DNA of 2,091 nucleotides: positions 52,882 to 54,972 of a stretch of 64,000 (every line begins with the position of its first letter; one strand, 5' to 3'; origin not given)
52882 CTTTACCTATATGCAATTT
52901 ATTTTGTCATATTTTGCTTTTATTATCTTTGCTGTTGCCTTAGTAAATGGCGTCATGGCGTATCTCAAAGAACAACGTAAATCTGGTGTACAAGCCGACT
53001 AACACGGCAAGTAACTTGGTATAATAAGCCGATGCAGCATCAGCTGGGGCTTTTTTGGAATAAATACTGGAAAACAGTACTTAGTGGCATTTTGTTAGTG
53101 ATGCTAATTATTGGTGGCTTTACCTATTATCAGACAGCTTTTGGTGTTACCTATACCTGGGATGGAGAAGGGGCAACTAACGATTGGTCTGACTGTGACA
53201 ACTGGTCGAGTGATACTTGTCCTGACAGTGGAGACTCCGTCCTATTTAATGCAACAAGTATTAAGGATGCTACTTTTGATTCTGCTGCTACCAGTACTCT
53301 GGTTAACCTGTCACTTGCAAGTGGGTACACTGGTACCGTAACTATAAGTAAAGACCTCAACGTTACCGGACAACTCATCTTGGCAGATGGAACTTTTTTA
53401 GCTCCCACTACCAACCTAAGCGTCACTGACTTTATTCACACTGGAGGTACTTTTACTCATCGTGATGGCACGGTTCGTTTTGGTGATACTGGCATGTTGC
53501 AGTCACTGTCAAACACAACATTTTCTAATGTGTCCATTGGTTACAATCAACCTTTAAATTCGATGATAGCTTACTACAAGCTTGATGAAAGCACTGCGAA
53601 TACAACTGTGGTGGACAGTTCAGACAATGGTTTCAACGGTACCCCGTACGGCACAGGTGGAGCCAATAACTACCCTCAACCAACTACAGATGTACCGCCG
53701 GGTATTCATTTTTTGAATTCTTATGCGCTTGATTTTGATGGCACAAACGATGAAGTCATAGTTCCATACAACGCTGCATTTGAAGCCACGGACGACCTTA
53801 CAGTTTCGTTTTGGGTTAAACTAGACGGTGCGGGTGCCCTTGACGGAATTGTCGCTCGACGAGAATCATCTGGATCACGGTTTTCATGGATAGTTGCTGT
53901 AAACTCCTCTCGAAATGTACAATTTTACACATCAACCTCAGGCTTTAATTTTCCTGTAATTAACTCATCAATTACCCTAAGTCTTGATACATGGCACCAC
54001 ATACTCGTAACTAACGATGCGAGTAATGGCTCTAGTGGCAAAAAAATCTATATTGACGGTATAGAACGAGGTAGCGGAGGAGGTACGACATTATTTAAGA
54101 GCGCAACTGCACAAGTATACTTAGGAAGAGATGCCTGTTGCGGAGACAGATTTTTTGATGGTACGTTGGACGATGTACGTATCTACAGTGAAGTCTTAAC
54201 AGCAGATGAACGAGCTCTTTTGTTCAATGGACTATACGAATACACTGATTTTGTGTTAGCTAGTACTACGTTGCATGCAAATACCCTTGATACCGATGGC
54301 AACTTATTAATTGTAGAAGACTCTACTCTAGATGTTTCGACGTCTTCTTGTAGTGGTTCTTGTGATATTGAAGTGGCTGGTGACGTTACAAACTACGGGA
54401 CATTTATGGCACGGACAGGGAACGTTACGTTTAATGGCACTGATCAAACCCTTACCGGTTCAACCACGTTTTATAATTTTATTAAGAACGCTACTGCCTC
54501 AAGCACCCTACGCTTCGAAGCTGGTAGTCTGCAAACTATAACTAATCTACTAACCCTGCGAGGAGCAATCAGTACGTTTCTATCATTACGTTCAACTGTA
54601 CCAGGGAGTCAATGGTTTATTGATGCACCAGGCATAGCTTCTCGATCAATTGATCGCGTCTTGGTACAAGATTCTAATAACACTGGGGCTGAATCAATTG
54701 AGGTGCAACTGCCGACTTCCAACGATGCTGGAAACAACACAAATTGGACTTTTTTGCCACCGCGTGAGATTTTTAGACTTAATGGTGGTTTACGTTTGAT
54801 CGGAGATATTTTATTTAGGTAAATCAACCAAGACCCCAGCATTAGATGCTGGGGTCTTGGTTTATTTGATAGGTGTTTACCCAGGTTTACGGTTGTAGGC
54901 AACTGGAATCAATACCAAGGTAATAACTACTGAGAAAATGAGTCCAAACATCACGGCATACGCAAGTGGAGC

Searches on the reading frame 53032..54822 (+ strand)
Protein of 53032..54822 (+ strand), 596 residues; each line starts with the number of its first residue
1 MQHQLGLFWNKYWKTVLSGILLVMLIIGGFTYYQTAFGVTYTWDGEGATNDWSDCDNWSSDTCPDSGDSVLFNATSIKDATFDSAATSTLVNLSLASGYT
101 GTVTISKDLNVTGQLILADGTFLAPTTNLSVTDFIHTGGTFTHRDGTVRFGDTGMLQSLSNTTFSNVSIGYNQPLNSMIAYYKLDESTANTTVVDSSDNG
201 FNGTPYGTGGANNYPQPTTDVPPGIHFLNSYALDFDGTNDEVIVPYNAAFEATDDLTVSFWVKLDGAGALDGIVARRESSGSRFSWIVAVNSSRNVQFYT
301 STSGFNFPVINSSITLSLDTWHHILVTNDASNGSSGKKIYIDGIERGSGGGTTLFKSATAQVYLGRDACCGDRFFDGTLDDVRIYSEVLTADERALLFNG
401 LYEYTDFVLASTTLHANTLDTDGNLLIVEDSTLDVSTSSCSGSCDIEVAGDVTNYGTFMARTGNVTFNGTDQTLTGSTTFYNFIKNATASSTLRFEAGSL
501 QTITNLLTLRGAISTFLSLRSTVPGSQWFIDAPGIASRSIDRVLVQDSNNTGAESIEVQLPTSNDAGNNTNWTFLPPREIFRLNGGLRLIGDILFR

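Call 73: search_protein_families(library=pfam, proteins=[window:53032-54822:+], max_evalue=0.00001)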
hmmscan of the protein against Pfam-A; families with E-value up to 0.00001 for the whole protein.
window:53032-54822:+ (596 aa): 1 family
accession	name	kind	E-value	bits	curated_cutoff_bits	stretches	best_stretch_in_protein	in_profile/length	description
PF13385.13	Laminin_G_3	-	2e-30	106.4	27.6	1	236-393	1-149/151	Concanavalin A-like lectin/glucanases superfamily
